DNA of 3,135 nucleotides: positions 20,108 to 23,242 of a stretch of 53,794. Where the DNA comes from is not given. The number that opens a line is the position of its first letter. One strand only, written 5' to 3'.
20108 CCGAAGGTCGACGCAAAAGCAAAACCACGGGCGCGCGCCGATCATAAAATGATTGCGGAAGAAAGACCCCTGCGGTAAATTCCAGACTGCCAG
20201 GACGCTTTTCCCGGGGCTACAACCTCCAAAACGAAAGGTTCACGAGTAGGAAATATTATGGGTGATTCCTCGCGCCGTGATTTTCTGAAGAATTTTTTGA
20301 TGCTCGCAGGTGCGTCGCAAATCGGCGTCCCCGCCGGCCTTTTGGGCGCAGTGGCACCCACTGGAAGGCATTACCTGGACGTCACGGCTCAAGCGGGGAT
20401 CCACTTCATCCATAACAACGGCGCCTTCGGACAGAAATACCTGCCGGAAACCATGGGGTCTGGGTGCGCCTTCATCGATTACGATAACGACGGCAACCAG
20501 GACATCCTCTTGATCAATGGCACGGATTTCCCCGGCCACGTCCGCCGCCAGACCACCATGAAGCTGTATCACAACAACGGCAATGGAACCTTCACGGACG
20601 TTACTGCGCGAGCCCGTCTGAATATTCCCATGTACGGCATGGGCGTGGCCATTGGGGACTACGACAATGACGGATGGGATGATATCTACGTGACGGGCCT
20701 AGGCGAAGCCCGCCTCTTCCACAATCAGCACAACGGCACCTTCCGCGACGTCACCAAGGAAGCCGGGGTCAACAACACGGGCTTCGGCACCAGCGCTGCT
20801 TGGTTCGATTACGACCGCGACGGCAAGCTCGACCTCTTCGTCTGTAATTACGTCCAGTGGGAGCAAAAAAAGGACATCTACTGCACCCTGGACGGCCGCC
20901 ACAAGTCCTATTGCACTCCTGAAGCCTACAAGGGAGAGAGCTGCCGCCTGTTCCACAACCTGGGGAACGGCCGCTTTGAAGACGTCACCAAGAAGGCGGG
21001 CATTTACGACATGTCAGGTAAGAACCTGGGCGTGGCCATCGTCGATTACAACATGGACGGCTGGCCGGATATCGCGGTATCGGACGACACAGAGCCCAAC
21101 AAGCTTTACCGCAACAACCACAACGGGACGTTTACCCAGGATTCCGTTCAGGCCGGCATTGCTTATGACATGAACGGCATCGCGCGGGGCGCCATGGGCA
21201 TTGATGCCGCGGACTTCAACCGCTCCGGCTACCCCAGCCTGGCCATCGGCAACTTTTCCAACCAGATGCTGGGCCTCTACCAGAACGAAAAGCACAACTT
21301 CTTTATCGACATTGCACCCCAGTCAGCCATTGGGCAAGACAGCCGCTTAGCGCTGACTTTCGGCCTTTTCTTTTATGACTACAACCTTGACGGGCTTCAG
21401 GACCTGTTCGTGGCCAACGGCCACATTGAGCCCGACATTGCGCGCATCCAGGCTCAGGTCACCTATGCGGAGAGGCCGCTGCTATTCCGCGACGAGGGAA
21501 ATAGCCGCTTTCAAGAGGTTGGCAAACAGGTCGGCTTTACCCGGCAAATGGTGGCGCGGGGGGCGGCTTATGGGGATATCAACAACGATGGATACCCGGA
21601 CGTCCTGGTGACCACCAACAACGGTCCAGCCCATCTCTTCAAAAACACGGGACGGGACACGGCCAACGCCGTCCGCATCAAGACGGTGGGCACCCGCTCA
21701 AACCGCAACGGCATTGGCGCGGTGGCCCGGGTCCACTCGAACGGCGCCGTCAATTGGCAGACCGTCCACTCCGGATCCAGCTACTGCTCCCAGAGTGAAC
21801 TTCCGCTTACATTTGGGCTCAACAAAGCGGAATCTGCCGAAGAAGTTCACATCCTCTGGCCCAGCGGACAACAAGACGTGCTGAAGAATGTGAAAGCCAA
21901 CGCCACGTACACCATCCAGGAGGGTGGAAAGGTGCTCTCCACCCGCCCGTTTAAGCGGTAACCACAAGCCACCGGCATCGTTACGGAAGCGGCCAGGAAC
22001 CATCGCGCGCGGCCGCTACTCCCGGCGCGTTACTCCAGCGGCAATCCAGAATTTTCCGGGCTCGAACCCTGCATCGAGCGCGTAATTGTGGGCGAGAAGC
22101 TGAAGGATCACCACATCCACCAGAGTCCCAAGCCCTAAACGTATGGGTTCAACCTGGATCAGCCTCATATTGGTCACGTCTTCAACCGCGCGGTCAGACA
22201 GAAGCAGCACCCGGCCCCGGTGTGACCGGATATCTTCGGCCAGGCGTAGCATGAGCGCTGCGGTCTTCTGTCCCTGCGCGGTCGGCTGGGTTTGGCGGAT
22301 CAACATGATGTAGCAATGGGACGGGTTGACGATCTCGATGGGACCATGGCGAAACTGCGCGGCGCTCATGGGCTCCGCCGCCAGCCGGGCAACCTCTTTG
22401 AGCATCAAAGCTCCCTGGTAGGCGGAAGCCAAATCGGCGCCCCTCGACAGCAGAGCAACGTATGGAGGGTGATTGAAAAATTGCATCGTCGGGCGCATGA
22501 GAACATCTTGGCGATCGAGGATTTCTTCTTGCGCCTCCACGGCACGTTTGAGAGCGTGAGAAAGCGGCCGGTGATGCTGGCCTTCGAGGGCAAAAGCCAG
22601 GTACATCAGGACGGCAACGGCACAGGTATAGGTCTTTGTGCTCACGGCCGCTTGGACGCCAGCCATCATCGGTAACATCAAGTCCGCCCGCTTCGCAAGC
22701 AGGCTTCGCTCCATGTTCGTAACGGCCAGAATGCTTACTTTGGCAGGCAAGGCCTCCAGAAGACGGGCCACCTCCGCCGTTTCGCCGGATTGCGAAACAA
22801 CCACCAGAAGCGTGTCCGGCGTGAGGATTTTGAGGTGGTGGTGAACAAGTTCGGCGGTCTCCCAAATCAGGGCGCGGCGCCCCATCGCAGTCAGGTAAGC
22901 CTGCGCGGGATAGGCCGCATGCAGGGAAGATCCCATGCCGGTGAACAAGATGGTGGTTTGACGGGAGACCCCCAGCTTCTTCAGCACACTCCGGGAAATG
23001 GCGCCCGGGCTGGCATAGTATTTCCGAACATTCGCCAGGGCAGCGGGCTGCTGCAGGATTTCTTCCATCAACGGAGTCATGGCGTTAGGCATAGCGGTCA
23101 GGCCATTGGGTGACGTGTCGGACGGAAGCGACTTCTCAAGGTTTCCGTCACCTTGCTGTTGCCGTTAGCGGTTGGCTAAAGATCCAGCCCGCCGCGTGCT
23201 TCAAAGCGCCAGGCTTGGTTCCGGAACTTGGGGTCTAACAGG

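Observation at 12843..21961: Divergent CRTAC1 / pentahaem-TPR / CRTAC1 locus linked to a NarL-type two-component system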

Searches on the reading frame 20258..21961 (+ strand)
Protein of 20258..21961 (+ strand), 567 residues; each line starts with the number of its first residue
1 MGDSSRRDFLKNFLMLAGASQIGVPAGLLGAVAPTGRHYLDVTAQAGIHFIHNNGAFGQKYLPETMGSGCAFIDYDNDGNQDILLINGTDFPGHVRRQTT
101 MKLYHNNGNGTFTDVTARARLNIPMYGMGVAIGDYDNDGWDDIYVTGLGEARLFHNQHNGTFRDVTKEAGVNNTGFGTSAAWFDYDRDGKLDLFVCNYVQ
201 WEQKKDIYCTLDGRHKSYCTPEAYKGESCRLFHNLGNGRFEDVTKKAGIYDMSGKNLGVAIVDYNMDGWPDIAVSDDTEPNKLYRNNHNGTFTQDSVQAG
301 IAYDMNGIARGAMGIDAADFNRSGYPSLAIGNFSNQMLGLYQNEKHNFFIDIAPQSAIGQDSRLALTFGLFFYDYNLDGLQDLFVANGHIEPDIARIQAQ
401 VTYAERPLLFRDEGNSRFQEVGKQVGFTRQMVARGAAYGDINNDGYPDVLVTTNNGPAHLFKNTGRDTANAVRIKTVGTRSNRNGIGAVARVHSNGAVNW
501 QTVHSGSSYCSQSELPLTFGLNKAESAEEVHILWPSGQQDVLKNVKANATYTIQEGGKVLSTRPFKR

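Call 3: search_protein_families(library=pfam, proteins=[window:20258-21961:+], max_evalue=0.01)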
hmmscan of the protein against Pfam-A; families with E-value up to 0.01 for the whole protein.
window:20258-21961:+ (567 aa): 3 families
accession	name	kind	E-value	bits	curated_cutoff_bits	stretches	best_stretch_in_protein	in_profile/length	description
PF13517.12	FG-GAP_3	-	3e-50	169.1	26.9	6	134-195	1-61/61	FG-GAP-like repeat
PF01839.29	FG-GAP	-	6e-18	64.8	22.1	2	439-462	8-27/37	FG-GAP repeat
PF07593.17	UnbV_ASPIC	-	1.2e-17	63.9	23.4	1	485-552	1-68/68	ASPIC and UnbV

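Call 4: search_protein_families(library=ncbifam, proteins=[window:20258-21961:+], max_evalue=0.01)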
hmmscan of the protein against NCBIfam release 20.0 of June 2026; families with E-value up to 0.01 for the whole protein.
window:20258-21961:+ (567 aa): 1 family
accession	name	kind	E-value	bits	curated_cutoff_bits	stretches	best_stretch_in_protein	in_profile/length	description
NF047539.1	XAC2610_fam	domain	4.3e-10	39.9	35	0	260-281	2-23/89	XAC2610-related protein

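Call 17: search_solved_structures(query=window:20258-21961:+, max_evalue=0.01, show_alignments=1)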
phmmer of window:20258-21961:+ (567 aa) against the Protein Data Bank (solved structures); distinct sequences matched with E-value up to 0.01: 2.
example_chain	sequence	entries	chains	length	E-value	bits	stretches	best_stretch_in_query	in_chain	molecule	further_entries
9etn_A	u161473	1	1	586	1.7e-14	56.5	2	111-208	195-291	Cartilage acidic protein 1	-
7ceb_A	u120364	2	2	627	0.0059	18.4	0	250-337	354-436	Integrin alpha-6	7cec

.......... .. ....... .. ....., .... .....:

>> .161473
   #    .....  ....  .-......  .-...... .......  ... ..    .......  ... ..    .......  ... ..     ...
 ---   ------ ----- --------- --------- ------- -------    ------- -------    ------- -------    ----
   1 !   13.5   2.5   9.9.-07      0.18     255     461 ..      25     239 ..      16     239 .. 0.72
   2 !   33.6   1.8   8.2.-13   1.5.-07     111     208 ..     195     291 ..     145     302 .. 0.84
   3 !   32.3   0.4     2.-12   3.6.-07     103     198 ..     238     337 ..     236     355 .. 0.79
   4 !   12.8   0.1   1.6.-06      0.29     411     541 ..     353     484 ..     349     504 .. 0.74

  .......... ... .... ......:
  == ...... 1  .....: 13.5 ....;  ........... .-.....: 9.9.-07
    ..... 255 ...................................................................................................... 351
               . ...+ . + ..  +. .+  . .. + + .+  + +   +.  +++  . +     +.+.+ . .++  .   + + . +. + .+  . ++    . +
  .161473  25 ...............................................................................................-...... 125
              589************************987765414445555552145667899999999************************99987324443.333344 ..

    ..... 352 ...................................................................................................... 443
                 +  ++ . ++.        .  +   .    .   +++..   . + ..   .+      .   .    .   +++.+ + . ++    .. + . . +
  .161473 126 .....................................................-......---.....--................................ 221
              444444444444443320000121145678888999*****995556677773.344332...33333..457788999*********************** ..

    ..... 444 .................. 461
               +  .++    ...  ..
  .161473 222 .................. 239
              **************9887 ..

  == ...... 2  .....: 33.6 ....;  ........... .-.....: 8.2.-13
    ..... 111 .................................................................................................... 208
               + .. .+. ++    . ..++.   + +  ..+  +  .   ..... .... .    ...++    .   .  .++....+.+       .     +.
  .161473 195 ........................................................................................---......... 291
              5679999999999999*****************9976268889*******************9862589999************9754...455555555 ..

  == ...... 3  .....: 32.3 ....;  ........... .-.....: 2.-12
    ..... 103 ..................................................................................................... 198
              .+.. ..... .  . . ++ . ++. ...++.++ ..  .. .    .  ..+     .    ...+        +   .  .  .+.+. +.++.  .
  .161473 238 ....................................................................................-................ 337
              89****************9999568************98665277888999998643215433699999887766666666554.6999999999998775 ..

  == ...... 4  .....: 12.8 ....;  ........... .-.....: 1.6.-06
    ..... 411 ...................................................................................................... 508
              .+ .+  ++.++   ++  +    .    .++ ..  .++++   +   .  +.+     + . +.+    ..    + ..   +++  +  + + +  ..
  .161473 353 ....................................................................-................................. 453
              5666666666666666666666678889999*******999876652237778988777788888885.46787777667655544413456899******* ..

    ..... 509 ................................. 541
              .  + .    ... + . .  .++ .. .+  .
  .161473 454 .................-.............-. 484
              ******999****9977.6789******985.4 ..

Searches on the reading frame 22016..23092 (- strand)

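Call 40: search_protein_families(library=pfam, proteins=[window:22016-23092:-], max_evalue=0.00001)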
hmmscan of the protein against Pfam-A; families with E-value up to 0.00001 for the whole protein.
window:22016-23092:- (358 aa): 1 family
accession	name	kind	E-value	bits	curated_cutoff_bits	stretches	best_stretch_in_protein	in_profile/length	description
PF01380.27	SIS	-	1.3e-20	74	25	1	44-166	4-129/131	SIS domain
